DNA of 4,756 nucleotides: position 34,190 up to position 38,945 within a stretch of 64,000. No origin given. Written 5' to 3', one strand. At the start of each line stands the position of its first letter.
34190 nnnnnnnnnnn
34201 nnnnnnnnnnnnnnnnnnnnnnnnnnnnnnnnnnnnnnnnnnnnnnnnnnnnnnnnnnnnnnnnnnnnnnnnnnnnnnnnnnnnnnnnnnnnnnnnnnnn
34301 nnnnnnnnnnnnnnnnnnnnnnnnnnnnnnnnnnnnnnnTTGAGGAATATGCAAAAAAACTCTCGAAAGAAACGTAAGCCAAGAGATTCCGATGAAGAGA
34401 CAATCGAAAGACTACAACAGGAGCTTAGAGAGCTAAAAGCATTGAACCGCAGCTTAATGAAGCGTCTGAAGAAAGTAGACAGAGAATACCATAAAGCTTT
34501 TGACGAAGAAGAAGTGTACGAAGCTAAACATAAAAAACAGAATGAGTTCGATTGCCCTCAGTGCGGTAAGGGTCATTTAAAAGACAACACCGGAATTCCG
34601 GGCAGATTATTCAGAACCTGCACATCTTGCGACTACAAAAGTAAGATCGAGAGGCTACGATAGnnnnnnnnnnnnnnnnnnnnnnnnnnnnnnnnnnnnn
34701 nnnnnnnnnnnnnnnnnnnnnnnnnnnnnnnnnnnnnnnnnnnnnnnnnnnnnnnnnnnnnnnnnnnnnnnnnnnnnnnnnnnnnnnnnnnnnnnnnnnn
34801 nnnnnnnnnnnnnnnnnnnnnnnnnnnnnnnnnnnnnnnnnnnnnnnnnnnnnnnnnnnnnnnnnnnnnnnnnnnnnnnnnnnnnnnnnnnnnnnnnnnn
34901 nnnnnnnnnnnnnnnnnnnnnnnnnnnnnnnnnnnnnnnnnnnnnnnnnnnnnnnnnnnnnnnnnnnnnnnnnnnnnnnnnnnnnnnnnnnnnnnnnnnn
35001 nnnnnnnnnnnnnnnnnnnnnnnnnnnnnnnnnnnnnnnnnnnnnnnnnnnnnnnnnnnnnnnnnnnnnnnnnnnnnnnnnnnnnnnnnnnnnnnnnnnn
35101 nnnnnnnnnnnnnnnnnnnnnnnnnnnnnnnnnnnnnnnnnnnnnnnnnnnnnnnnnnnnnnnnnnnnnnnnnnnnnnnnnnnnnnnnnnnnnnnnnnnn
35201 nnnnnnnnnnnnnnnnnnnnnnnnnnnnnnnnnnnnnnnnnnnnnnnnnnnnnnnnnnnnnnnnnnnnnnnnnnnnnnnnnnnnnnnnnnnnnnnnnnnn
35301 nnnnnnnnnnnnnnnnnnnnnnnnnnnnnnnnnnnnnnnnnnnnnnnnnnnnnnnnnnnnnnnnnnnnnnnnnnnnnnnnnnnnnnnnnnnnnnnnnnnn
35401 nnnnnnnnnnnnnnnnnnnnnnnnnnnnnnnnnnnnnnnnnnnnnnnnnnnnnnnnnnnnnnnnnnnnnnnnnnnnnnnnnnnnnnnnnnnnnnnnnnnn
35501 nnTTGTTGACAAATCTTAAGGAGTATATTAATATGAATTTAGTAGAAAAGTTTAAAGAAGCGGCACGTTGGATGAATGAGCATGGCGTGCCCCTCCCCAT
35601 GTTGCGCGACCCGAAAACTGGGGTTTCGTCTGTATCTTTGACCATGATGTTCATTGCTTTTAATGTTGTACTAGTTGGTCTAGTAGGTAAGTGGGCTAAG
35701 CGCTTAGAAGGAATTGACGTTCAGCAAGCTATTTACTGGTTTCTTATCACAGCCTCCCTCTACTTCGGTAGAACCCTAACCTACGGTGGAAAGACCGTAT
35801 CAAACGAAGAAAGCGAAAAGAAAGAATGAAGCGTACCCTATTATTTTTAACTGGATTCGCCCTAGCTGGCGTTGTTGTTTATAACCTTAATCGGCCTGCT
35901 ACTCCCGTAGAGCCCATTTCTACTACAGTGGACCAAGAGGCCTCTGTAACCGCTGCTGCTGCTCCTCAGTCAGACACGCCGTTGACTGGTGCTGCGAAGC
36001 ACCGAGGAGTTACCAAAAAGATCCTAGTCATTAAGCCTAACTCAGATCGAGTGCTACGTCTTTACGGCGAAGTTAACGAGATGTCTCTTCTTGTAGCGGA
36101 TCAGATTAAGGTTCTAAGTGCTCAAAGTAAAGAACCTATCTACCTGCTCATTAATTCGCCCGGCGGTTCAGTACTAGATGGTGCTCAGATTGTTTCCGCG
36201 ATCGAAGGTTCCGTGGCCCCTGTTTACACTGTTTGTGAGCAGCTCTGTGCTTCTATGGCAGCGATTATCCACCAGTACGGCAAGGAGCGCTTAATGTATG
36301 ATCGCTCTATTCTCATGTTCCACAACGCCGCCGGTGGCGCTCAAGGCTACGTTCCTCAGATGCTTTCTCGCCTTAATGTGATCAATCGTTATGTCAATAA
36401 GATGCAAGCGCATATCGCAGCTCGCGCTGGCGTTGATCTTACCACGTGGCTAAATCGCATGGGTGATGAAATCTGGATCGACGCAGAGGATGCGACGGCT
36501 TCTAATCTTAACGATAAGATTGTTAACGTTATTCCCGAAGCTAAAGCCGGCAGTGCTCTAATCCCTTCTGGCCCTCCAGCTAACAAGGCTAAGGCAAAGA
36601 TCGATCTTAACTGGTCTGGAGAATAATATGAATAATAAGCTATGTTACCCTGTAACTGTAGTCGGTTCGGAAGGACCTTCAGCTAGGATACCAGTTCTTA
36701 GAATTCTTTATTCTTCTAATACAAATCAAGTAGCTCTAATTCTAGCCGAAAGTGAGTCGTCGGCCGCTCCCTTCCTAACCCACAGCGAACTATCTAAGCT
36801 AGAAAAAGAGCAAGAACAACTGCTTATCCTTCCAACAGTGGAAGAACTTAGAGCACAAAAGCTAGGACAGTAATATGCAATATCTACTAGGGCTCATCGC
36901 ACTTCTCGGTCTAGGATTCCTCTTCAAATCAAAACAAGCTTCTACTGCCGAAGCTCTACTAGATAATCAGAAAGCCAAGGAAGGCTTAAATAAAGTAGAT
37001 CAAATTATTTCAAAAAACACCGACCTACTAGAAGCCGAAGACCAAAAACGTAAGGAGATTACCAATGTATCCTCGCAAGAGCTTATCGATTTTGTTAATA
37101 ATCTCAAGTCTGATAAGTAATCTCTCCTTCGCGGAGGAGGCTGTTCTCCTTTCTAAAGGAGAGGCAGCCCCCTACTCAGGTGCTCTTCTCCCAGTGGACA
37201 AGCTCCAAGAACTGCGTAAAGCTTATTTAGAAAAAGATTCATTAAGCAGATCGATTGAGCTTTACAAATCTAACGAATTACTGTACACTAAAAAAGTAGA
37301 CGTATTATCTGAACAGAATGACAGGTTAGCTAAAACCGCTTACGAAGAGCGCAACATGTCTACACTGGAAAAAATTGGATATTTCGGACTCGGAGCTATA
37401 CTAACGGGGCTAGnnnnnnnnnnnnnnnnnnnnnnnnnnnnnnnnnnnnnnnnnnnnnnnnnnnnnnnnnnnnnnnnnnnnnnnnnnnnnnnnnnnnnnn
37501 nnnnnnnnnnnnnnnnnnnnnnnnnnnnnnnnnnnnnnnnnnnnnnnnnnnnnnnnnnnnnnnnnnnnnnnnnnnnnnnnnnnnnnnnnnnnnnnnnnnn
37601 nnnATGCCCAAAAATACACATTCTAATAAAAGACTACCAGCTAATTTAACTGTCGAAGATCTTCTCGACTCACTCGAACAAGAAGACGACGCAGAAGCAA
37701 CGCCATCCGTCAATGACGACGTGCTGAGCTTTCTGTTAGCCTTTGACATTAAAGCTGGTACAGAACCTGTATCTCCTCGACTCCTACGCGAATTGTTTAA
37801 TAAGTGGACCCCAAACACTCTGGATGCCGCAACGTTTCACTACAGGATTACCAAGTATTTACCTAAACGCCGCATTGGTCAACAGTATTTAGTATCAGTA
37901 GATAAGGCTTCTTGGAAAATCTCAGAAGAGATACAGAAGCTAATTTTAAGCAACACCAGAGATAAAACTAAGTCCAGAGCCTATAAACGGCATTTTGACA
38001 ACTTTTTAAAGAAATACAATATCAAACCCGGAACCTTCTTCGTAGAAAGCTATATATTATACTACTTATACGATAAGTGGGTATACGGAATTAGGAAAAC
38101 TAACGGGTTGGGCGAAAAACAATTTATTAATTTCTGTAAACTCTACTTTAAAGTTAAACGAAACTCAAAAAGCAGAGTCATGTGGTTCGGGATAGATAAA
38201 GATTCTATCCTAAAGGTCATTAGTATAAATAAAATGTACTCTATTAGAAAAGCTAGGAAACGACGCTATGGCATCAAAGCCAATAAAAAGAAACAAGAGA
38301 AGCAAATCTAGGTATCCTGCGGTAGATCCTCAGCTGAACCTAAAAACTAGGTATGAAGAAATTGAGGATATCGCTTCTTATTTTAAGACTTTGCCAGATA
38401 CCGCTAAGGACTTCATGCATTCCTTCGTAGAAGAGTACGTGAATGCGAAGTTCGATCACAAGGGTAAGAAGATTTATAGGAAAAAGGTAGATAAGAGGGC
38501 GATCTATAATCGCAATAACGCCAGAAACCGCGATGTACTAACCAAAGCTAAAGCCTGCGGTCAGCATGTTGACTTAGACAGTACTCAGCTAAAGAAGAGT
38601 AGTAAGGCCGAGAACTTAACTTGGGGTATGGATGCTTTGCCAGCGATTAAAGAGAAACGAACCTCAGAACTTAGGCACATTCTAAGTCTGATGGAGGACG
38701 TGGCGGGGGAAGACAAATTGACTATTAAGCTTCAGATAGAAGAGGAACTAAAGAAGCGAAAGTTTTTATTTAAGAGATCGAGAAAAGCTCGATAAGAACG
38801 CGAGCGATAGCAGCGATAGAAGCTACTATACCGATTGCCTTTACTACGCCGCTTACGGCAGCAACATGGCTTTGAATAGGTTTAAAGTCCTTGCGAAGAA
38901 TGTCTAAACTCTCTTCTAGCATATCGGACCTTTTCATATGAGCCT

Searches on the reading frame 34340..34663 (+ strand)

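Call 122: search_protein_families(library=ncbifam, max_evalue=0.1, proteins=[window:34340-34663:+])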
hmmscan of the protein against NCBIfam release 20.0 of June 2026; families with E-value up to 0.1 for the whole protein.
window:34340-34663:+ (107 aa): 5 families
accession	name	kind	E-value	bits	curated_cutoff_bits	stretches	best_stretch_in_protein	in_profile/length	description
NF045487.1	ASRP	equivalog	0.0005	18.8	300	1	6-78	228-309/593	archaea-specific SMC-related protein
NF011481.0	PRK14890.1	equivalog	0.0097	15.9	61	1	64-78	22-36/61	putative Zn-ribbon RNA-binding protein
NF003058.0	PRK03976.1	equivalog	0.036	14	87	1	58-100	25-63/91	50S ribosomal protein L37ae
NF008644.1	PRK11637.1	equivalog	0.08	11.9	270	1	4-76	167-238/385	murein hydrolase activator EnvC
TIGR02169.1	SMC_prok_A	equivalog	0.086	10.5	729.4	1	2-66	319-383/1165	chromosome segregation protein SMC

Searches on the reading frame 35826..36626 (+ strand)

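Call 11: search_protein_families(library=phrogs, proteins=[window:35826-36626:+])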
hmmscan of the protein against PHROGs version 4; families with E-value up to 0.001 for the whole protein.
window:35826-36626:+ (266 aa): 12 families
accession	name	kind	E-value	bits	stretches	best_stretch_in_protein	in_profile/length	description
phrog_94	-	head and packaging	6.6e-29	102.9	1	72-238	78-255/622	head maturation protease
phrog_2976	-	head and packaging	8e-26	92.6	1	75-240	21-189/394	head maturation protease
phrog_133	-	head and packaging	2.2e-23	83.8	1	74-237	19-183/668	head maturation protease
phrog_1684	-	head and packaging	1.8e-18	68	1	97-234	67-204/284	head maturation protease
phrog_1827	-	other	3.6e-17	63.4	1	77-222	27-172/202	ATP-dependent protease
phrog_5410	-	other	1.7e-15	58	1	98-229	51-186/323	ATP-dependent protease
phrog_3348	-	unknown function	1.5e-13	51.8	1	79-236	42-201/386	-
phrog_23753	-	head and packaging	1e-07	32.9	1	90-239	29-178/298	head maturation protease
phrog_53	-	head and packaging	1.2e-06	29.1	1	95-170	110-194/583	head maturation protease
phrog_13984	-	unknown function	3.5e-05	24.9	1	105-161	63-119/123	-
phrog_26628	-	head and packaging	7.4e-05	23.3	1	99-225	63-190/290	head maturation protease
phrog_33547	-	unknown function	0.00029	20.9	1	81-167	13-92/357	-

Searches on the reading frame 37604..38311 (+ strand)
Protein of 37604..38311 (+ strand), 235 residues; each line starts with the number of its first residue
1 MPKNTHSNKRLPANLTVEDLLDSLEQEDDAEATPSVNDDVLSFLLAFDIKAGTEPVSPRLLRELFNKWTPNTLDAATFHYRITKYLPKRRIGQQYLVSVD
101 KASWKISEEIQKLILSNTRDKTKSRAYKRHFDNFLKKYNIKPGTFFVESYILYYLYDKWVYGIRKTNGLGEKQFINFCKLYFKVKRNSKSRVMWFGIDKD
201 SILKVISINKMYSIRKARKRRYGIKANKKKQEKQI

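Call 11: search_protein_families(library=phrogs, proteins=[window:37604-38311:+])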
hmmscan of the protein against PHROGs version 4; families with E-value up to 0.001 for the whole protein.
window:37604-38311:+ (235 aa): 0 families

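Call 30: search_protein_families(library=pfam, max_evalue=1, proteins=[window:37604-38311:+])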
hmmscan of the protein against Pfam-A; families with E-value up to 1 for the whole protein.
window:37604-38311:+ (235 aa): 0 families

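Call 76: find_homologous_proteins(query=window:37604-38311:+, max_evalue=0.001)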
Query window:37604-38311:+ (235 aa): 9 proteins with E <= 0.001 among 249 candidates.
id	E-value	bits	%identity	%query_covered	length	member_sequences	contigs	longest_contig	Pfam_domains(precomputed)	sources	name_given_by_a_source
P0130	3.7e-152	523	100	100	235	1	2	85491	-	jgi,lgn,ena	-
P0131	5.1e-86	306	59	97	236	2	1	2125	-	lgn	-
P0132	7.8e-71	257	53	94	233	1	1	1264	-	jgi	jgi:hypothetical protein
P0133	1.4e-70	256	55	89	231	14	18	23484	-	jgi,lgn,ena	-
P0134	1.1e-66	243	52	97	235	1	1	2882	-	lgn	-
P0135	2.7e-64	235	50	97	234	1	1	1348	-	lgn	-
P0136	6.5e-64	234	50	94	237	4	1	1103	-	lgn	-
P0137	2.9e-61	225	49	92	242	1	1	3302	-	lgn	-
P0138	6.6e-61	224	48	94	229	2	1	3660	-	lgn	-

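Call 85: predict_structure(alignment_id=A2)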
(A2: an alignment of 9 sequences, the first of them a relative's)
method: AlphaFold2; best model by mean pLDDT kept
length: 235 residues; sequences in the alignment: 9
mean_pLDDT: 73.8   pTM: 0.46
mean pLDDT of the five models: 73.8, 73.6, 60.2, 55.8, 50.7
residues with pLDDT >= 90: 33; 70-90: 125; 50-70: 44; < 50: 33
segments of 3 or more residues with pLDDT < 50: 1-13, 24-35, 233-235
pLDDT, mean of each block of 10 residues (from residue 1): 38 49 44 55 83 82 83 87 85 78 59 54 84 92 91 89 77 88 78 88 88 83 56 48
secondary structure, 60 per line:
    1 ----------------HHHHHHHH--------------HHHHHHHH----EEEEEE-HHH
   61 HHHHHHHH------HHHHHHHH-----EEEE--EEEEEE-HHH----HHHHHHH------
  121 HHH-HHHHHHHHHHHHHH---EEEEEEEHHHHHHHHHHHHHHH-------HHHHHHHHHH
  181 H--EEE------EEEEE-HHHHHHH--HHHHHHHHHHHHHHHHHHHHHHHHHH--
elements in order: H17-24 H39-46 E51-56 H58-68 H75-82 E88-91 E94-99 H108-114 H125-138 E142-148 H149-163 H171-181 E184-186 E193-197 H199-205 H208-233

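Call 89: fold_search(model_id=the predicted structure, library=pdb)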
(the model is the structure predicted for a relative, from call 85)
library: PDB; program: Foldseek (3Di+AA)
matches with E <= 10: 371; with E <= 0.001: 0
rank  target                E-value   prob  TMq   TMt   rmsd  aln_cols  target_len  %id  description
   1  2qby_B                1.0e-01  0.33  0.21  0.15  14.5       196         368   10  Crystal structure of a heterodimer of Cdc6/Orc1 initiators bound to origin DNA (from S. solfataricus) (released 2007-09-11)
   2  2vxz                  1.5e-01  0.41  0.21  0.29  11.0       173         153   12  Crystal Structure of hypothetical protein PyrSV_gp04 from Pyrobaculum spherical virus (released 2009-11-17)
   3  7aih_Ap               1.6e-01  0.15  0.19  0.20  23.2       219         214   10  The Large subunit of the Kinetoplastid mitochondrial ribosome (released 2021-04-28)
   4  4hbl_C                3.5e-01  0.18  0.15  0.22  10.9       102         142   16  Crystal structure of AbfR of Staphylococcus epidermidis (released 2013-01-02)
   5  7tjj_I                3.9e-01  0.15  0.21  0.14  16.2       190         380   15  S. cerevisiae ORC bound to 84 bp ARS1 DNA and Cdc6 (state 1) with docked Orc6 N-terminal domain (released 2022-10-05)
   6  6juv_A                4.7e-01  0.08  0.16  0.18  16.6       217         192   14  Crytsal structure of ScpB derived from Pyrococcus yayanosii (released 2020-01-22)
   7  9rw7_D                5.0e-01  0.10  0.17  0.11  13.1       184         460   14  Egalitarian-BicD in complex with bcdSLV of bicoid mRNA (Structure A) (released 2026-03-25)
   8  3m8f_B                5.3e-01  0.38  0.18  0.37  13.4       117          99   12  Protein structure of type III plasmid segregation TubR mutant (released 2010-07-07)
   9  3a4c                  5.6e-01  0.54  0.20  0.40  10.6        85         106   10  Crystal structure of cdt1 C terminal domain (released 2009-10-13)
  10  9qbd_A                5.6e-01  0.18  0.16  0.31  15.4       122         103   11  Crystal structure of Brachyspira hampsonii PadR with Leu88 replaced by 3-aminotyrosine (released 2026-03-11)
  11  9bcx_8                6.3e-01  0.08  0.19  0.11  27.5       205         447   11  Cryo-EM structure of the S. cerevisiae ORC-Cdc6-Mcm2-7-DNA complex with a fully closed Mcm2-Mcm5 DNA entry gate (released 2025-01-01)
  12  2co5_A                6.7e-01  0.44  0.20  0.42   9.0        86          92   13  F93 FROM STIV, a winged-helix DNA-binding protein (released 2006-05-31)
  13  3m8e_A                6.7e-01  0.35  0.20  0.40  13.3       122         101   12  Protein structure of Type III plasmid segregation TubR (released 2010-07-07)
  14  2zme_A                6.7e-01  0.12  0.17  0.19  14.6       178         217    6  Integrated structural and functional model of the human ESCRT-II complex (released 2008-11-04)
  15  5yad_B                7.1e-01  0.57  0.20  0.51   3.7        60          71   15  Crystal structure of Marf1 Lotus domain from Mus musculus (released 2018-10-03)
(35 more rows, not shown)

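Call 122: search_protein_families(library=ncbifam, max_evalue=0.1, proteins=[window:37604-38311:+])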
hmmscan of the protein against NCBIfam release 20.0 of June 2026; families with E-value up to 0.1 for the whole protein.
window:37604-38311:+ (235 aa): 0 families

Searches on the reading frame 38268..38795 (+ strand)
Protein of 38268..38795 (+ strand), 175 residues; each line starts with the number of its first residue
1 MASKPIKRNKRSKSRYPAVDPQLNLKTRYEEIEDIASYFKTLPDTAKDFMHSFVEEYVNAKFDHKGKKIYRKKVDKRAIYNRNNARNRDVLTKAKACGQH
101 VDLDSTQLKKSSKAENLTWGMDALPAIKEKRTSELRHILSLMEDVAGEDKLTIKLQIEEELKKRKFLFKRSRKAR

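Call 11: search_protein_families(library=phrogs, proteins=[window:38268-38795:+])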
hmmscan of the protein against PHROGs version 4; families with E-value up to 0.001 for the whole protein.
window:38268-38795:+ (175 aa): 0 families

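Call 30: search_protein_families(library=pfam, max_evalue=1, proteins=[window:38268-38795:+])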
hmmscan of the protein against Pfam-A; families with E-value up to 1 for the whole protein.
window:38268-38795:+ (175 aa): 0 families

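Call 87: search_protein_representatives(protein=window:38268-38795:+)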
Query: 175 residues. Proteins with E-value up to 0.001 (for the whole library): 465; up to 1e-10: 126; up to 1e-30: 1. The best 150 are listed.
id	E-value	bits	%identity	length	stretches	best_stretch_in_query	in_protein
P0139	3.9e-41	156.8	68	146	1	6-111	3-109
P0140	6.3e-23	97.6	53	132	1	3-100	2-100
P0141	1.0e-22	96.9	47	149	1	6-113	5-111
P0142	3.5e-22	95.2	50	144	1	6-113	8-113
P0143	1.6e-20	89.9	48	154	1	8-109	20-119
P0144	1.7e-20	89.7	45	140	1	7-113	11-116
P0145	4.5e-20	88.4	47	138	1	7-101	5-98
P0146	7.6e-20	87.6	49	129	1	6-98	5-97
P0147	1.2e-19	87.0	45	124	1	9-99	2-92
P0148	1.4e-19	86.8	48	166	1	8-114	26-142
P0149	1.4e-19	86.8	45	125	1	8-107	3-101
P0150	1.6e-19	86.6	52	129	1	7-99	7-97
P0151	2.2e-19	86.1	53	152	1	9-106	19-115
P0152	2.8e-19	85.8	50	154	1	4-109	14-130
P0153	4.5e-19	85.1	47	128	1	6-111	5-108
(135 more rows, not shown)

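Call 90: search_solved_structures(query=A3, max_evalue=10, show_alignments=2)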
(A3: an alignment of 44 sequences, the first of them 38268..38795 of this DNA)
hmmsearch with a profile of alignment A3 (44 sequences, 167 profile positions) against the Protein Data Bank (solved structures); distinct sequences matched with E-value up to 10: 0.

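Call 91: search_protein_families(library=pfam, alignment_id=A3, max_evalue=0.1)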
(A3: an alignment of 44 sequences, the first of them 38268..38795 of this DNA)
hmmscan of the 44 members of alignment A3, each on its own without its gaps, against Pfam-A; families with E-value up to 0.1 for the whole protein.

A. member 1, window:38268-38795:+ (175 aa): 0 families

B. families by the number of members that match (of 44 scanned): 21 families
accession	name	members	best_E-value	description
PF06514.17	PsbU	3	0.0051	Photosystem II 12 kDa extrinsic protein (PsbU)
PF03185.20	CaKB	2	0.0079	Calcium-activated potassium channel, beta subunit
PF16188.10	Peptidase_M24_C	2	0.059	C-terminal region of peptidase_M24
PF07374.17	DUF1492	1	0.0049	Protein of unknown function (DUF1492)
PF11855.13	DUF3375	1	0.0086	Protein of unknown function (DUF3375)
PF16526.10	CLZ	1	0.011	C-terminal leucine zipper domain of cyclic nucleotide-gated channels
PF12073.14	DUF3553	1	0.018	Protein of unknown function (DUF3553)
PF17334.7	CsgA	1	0.025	Minor curli fiber component A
PF10553.14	MSV199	1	0.031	MSV199 domain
PF17616.7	US6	1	0.04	Viral unique short region 6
PF04977.20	DivIC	1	0.042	Septum formation initiator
PF07746.16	LigA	1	0.043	Aromatic-ring-opening dioxygenase LigAB, LigA subunit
PF07743.18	HSCB_C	1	0.048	HSCB C-terminal oligomerisation domain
PF19141.5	DUF5824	1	0.049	Family of unknown function (DUF5824)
PF16224.10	DUF4883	1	0.053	DOmain of unknown function (DUF4883)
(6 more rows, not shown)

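Call 93: search_dna_similar(query=window:38268-38795:+, collection=phages, mode=protein, max_evalue=0.001, max_rows=30)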
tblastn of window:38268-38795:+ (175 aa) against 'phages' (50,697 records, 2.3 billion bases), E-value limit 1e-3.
No match.

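Call 96: find_related_loci(query=A4, collection=viral_contigs, flank=10000)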
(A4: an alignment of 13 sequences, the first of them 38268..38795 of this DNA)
Query A4 (175 aa) in viral_contigs; peptide patterns used: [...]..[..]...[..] (x = any residue, [..] = any of these).
128 stretches matched a pattern; 55 encode a relative of the query (tblastn E <= 1e-3); 55 distinct loci.
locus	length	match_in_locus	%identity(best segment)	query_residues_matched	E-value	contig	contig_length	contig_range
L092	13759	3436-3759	50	7-116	5e-28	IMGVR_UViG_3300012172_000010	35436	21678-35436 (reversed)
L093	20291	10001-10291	49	9-107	6e-28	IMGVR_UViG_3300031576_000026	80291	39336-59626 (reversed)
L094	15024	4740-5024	53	7-101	5e-27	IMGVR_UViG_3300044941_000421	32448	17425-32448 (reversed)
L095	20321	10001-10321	51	7-114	2e-26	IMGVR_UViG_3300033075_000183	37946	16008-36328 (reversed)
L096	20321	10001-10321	51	7-114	2e-26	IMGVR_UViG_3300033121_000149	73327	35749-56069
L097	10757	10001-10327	47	2-110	3e-25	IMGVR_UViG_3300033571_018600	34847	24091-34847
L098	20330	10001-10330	47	5-105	3e-25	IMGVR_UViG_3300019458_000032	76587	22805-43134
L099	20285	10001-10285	48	2-96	2e-25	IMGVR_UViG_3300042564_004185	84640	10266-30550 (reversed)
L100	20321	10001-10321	46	6-112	1e-22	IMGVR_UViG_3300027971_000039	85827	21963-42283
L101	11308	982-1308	43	4-112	4e-22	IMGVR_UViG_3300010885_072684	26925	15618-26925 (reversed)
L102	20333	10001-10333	46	6-115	7e-22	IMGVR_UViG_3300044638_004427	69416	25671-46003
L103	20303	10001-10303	43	7-107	4e-21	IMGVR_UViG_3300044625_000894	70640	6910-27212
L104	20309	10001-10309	47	7-104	9e-21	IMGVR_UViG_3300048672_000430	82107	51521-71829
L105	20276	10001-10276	43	9-102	6e-20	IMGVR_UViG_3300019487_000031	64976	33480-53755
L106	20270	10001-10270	40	13-104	6e-19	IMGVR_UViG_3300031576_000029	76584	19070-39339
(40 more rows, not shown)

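Call 101: predict_structure(alignment_id=A3)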
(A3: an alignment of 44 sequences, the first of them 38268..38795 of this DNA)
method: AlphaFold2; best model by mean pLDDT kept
length: 175 residues; sequences in the alignment: 44
mean_pLDDT: 84.6   pTM: 0.59
mean pLDDT of the five models: 84.6, 83.3, 81.8, 81.8, 80.7
residues with pLDDT >= 90: 90; 70-90: 53; 50-70: 27; < 50: 5
segments of 3 or more residues with pLDDT < 50: 119-121
pLDDT, mean of each block of 10 residues (from residue 1): 88 96 95 97 98 98 97 98 93 89 66 52 56 76 75 87 84 72
secondary structure, 60 per line:
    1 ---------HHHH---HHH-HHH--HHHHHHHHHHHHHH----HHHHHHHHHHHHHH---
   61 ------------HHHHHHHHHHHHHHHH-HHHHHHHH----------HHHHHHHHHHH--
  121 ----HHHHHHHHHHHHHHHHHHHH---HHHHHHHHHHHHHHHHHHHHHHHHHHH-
elements in order: H10-13 H26-39 H44-57 H73-88 H90-97 H108-118 H125-144 H148-174

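Call 103: fold_search(model_id=the predicted structure, library=pdb)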
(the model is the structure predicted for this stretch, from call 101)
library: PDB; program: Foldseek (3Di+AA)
matches with E <= 10: 1; with E <= 0.001: 0
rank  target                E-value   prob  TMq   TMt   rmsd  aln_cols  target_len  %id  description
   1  5n9j_U                4.5e+00  0.04  0.17  0.15  20.5       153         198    9  Core Mediator of transcriptional regulation (released 2017-05-17)

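Call 122: search_protein_families(library=ncbifam, max_evalue=0.1, proteins=[window:38268-38795:+])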
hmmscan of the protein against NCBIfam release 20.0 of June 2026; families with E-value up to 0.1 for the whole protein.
window:38268-38795:+ (175 aa): 0 families
